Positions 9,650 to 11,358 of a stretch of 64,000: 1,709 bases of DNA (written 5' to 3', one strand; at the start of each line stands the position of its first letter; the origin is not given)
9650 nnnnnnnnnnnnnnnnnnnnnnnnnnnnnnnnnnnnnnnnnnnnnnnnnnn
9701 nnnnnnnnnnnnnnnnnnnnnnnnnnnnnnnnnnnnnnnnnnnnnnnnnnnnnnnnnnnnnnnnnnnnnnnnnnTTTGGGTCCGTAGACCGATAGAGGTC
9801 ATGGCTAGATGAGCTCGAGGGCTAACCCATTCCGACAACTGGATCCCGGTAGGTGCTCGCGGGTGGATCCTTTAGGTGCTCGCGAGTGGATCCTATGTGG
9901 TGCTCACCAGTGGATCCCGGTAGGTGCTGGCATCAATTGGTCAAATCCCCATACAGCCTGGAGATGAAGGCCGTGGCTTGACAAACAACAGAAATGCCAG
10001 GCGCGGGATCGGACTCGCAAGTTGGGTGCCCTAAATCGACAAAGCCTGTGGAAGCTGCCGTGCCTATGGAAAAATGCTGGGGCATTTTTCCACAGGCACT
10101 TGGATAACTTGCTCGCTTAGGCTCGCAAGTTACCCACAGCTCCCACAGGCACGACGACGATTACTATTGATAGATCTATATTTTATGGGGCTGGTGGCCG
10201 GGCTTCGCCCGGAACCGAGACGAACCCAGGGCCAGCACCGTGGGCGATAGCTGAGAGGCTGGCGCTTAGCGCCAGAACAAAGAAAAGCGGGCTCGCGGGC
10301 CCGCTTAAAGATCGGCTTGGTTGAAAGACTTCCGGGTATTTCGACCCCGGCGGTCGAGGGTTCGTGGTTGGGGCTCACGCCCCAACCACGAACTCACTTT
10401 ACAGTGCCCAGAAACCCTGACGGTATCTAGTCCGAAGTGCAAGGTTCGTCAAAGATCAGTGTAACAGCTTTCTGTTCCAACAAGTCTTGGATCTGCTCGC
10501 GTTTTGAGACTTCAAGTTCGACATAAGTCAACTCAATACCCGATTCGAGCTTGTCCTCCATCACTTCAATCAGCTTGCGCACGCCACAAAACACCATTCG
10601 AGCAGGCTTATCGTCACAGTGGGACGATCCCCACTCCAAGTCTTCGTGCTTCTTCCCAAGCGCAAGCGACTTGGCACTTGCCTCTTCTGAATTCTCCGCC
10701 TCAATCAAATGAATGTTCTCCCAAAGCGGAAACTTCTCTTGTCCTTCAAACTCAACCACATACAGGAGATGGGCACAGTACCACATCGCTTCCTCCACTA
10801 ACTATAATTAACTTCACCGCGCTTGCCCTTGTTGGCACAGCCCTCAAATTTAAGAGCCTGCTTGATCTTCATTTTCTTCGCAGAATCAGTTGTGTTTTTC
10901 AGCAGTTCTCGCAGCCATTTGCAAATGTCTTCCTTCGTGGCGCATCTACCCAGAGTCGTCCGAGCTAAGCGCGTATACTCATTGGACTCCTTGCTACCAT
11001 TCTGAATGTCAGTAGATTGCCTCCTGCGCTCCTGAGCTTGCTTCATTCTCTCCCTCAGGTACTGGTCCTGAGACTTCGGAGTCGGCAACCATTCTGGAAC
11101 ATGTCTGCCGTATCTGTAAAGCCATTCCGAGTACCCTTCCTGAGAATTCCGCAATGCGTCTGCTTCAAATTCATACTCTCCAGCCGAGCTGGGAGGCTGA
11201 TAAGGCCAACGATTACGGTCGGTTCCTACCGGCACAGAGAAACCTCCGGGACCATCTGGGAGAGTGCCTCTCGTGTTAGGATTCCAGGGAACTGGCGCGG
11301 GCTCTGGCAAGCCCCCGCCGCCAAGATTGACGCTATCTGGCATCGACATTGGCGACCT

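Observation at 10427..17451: RHS polymorphic toxin with an uncharacterised ~205-aa C-terminal domain and a cognate downstream immunity-like gene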

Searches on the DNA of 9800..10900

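Call 106: search_rna_families(source=window, start=9800, end=10900, threshold=evalue, max_evalue=1)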
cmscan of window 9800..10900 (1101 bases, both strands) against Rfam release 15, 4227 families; matches with E-value up to 1: 4.
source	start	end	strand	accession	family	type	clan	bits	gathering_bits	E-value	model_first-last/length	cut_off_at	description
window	10360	10393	-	RF03818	MIR7994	Gene; miRNA;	-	25.5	100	0.027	28-61/90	no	MIR7994 microRNA precursor family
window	10279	10407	-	RF02423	Bp1_781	Gene; sRNA;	-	21.9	80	0.0028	1-230/230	no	Burkholderia sRNA Bp1_Cand871_SIPHT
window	10049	10112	+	RF00873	mir-550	Gene; miRNA;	-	20.2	81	0.31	1-85/85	no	mir-550 microRNA precursor family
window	10060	10099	-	RF00873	mir-550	Gene; miRNA;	-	20.2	81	0.31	15-72/85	no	mir-550 microRNA precursor family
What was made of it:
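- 10240..10397 (-): Conserved ~155-nt element that closes the cassette: a 14-bp hairpin, then an intrinsic terminator at 10285-10306. The same element follows both RHS-CT cassettes of the paralogous locus. No Rfam family reached threshold (call 106).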

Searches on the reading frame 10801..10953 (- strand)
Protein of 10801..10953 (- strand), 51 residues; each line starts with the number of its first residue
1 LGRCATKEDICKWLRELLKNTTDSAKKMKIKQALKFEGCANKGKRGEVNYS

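Call 86: search_protein_families(library=pfam, proteins=[window:10801-10953:-], max_evalue=10)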
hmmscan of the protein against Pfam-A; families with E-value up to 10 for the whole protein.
seq(51 aa): 1 family
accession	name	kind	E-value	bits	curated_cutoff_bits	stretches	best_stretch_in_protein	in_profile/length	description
PF15606.11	Ntox34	-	0.17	12.5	25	1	7-40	39-75/80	Bacterial toxin 34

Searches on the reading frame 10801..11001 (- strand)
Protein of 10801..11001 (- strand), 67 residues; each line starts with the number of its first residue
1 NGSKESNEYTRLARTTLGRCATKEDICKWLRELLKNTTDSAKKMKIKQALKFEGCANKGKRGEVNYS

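Call 68: find_related_loci(query=A6, collection=metagenome_contigs, flank=8000)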
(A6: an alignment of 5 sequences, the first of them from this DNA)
Query A6 (67 aa) in metagenome_contigs; peptide patterns used: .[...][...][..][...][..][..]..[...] (x = any residue, [..] = any of these).
600 stretches matched a pattern, but none encodes a relative of the query by tblastn (E <= 1e-3).
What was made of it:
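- Tried and rejected: metagenome_contigs with the tip alignment found nothing (call 68).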

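Call 78: search_protein_families(library=pfam, alignment_id=A6, max_evalue=10)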
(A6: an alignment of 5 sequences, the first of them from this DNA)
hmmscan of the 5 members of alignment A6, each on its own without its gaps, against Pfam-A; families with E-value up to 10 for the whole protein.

A. member 1, seq(67 aa): 1 family
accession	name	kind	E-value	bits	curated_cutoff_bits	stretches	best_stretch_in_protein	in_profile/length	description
PF15606.11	Ntox34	-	0.17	12.5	25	1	22-56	38-75/80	Bacterial toxin 34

B. families by the number of members that match (of 5 scanned): 3 families
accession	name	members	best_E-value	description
PF15606.11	Ntox34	1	0.17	Bacterial toxin 34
PF14552.11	Tautomerase_2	1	0.17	Tautomerase enzyme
PF02969.23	TAF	1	0.24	TATA box binding protein associated factor (TAF)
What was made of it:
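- Closest known: Ntox34. Same: It is the only, weak, Pfam hit (calls 78, 86).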

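Call 83: search_dna_similar(query=window:10801-11001:-, collection=plasmids, mode=protein, max_evalue=10, max_rows=25)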
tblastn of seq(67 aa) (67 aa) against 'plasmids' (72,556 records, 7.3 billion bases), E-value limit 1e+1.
Records with a match: 1; places in all: 1; records where one place covers at least 80% of the query: 0.
Best place of each record, by identity: <60% 1.
By first word of the organism name: Bradyrhizobium 1.
By predicted mobility (MOB-suite, as given by PLSDB): mobilizable 1.
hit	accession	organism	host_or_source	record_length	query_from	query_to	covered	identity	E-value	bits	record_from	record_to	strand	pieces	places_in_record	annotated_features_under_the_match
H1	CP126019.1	Bradyrhizobium japonicum USDA 123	Glycine max,soybean,root nodule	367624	13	40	42%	35.7%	9e+0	31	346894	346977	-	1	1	DNA adenine methylase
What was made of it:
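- Tried and rejected: tblastn against plasmids (call 83).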

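Call 92: find_related_loci(query=A6, collection=viral_contigs, flank=6000)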
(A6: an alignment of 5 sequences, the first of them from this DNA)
Query A6 (67 aa) in viral_contigs; peptide patterns used: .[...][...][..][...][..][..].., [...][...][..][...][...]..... (x = any residue, [..] = any of these).
600 stretches matched a pattern, but none encodes a relative of the query by tblastn (E <= 1e-3).

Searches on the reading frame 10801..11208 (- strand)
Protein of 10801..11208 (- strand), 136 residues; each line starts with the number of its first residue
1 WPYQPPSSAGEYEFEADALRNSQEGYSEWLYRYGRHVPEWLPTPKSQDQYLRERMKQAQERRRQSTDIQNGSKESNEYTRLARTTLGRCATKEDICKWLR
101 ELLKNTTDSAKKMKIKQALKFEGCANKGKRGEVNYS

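Call 50: predict_structure(alignment_id=A2)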
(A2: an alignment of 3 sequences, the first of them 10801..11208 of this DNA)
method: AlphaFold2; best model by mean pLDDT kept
length: 136 residues; sequences in the alignment: 3
mean_pLDDT: 72.2   pTM: 0.38
mean pLDDT of the five models: 72.2, 71.5, 70.1, 67.8, 66.9
residues with pLDDT >= 90: 1; 70-90: 91; 50-70: 26; < 50: 18
segments of 3 or more residues with pLDDT < 50: 67-74, 128-136
pLDDT, mean of each block of 10 residues (from residue 1): 69 80 82 79 69 69 52 63 81 86 86 82 59 42
secondary structure, 60 per line:
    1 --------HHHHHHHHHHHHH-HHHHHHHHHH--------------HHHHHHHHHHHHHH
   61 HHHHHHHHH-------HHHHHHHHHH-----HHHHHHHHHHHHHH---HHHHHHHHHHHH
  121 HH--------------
elements in order: H9-21 H23-32 H47-69 H77-86 H92-105 H109-122

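Call 53: fold_search(model_id=the predicted structure, library=pdb)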
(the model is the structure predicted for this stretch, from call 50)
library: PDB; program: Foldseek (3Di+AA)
matches with E <= 10: 112; with E <= 0.001: 0
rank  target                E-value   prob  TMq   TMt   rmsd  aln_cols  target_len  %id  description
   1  2oxl_A                1.8e+00  0.97  0.35  0.73   2.4        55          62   24  Structure and Function of the E. coli Protein YmgB: a Protein Critical for Biofilm Formation and Acid Resistance (released 2007-10-30)
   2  7ynd_C                2.2e+00  0.07  0.18  0.06  22.0       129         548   11  Cryo-EM structure of Cas7-11-crRNA-Csx29 ternary complex (released 2023-02-01)
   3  4uex_A                2.4e+00  0.63  0.27  0.42   2.8        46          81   17  Structure of human Saposin A at lysosomal pH (released 2015-07-15)
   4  5h78_A                2.7e+00  0.13  0.26  0.20  18.4       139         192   18  Crystal structure of the PKA-DHR14 fusion protein (released 2017-06-28)
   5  6yo8_C                3.2e+00  0.07  0.20  0.14  20.6       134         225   11  Binary complex of 14-3-3 zeta with Glucocorticoid Receptor (GR) pT524 peptide (released 2021-03-24)
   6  5m4y_A                3.6e+00  0.09  0.24  0.20  11.4       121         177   19  Crystal structure of the Sec3/Sso2 complex at 2.20 angstrom resolution (released 2017-02-08)
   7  9msf_J                4.0e+00  0.41  0.24  0.03   4.9        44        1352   27  de novo SigN RNA polymerase transcription initiation intermediate with post-catalytic bEBP state (RPi1 closed ring) (released 2025-08-13)
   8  8re4_D                4.3e+00  0.47  0.24  0.03   3.4        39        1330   28  Cryo-EM structure of bacterial RNA polymerase-sigma54 initial transcribing complex - 5nt pre-translocated complex (released 2024-01-17)
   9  6jbq_D                4.3e+00  0.28  0.25  0.03   6.7        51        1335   27  CryoEM structure of Escherichia coli sigmaE transcription initiation complex containing 5nt of RNA (released 2019-05-29)
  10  7v9r_C                4.5e+00  0.63  0.25  0.07   3.0        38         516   29  Crystal Structure of the heptameric EcHsp60 (released 2022-08-31)
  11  7khb_D                4.5e+00  0.51  0.24  0.03   2.8        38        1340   29  Escherichia coli RNA polymerase and rrnBP1 promoter open complex (released 2020-10-28)
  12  8z9m_B                4.5e+00  0.07  0.24  0.04  24.1       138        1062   14  Cryo-EM structure of dimeric WDR11-FAM91A1 complex (released 2024-08-14)
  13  6xlj_D                4.8e+00  0.60  0.25  0.03   1.7        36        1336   28  Cryo-EM structure of EcmrR-RNAP-promoter initial transcribing complex with 4-nt RNA transcript (EcmrR-RPitc-4nt) (released 2021-04-07)
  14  6rh3_D                4.8e+00  0.60  0.25  0.03   1.7        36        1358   28  Cryo-EM structure of E. coli RNA polymerase elongation complex bound to CTP substrate (released 2019-07-03)
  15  8sy7_J                4.8e+00  0.54  0.25  0.03   3.3        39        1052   28  E. coli DNA-directed RNA polymerase transcription elongation complex bound the unnatural dB-STP base pair in the activ (released 2023-12-27)
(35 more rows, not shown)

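Call 110: fold_search(model_id=the predicted structure, library=viral)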
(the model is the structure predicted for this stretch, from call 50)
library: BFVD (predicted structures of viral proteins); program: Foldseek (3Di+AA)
matches with E <= 10: 177; with E <= 0.001: 0
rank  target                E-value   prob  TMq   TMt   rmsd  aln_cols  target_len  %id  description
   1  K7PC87                1.2e-01  0.63  0.30  0.08  16.8       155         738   14  Protein Allo37 [Cyprinid herpesvirus 1]
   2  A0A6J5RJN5            5.8e-01  0.16  0.23  0.06  16.6       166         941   13  Phage tail tape measure protein (Fragment) [uncultured Caudovirales phage]
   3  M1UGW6                9.1e-01  0.15  0.23  0.14  15.5       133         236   16  Uncharacterized protein [Prochlorococcus phage P-SSP3]
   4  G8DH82                1.0e+00  0.18  0.25  0.17  15.8       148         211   14  (no name in the UniProt tables at hand)
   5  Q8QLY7                1.6e+00  0.20  0.21  0.32  21.1       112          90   15  Nuclear export protein (Fragment) [Influenza A virus (A/swine/United Kingdom/119404/91(H3N2))]
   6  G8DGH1                1.7e+00  0.09  0.20  0.07  18.5       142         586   15  (no name in the UniProt tables at hand)
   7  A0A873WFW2            1.8e+00  0.12  0.22  0.13  12.4       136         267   17  (no name in the UniProt tables at hand)
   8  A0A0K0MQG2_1          1.9e+00  0.14  0.24  0.05  19.2       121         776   12  (no name in the UniProt tables at hand)
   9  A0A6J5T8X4            2.1e+00  0.16  0.27  0.06  13.3       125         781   15  Uncharacterized protein [uncultured Caudovirales phage]
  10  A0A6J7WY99            2.1e+00  0.07  0.20  0.09  14.1       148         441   17  Uncharacterized protein [uncultured Caudovirales phage]
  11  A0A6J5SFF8            2.4e+00  0.35  0.25  0.43   5.9        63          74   19  Uncharacterized protein [uncultured Caudovirales phage]
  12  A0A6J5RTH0            2.4e+00  0.20  0.26  0.29  14.5        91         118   12  Uncharacterized protein [uncultured Caudovirales phage]
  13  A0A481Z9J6            2.4e+00  0.15  0.26  0.33  24.9       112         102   17  Uncharacterized protein [Pithovirus LCPAC401]
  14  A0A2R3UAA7            2.4e+00  0.10  0.25  0.07  18.8       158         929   12  (no name in the UniProt tables at hand)
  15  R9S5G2                2.4e+00  0.08  0.23  0.11  16.0       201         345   11  DUF6321 domain-containing protein [Prochlorococcus phage P-SSM3]
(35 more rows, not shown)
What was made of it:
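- Tried and rejected: The best was YmgB 2oxl over 55 columns at E 1.8, which I regard as generic small-helix similarity (calls 53, 110).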

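Call 111: search_protein_families(library=phrogs, proteins=[window:10801-11208:-], max_evalue=0.001)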
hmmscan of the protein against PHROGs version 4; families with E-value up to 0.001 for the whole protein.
window:10801-11208:- (136 aa): 0 families
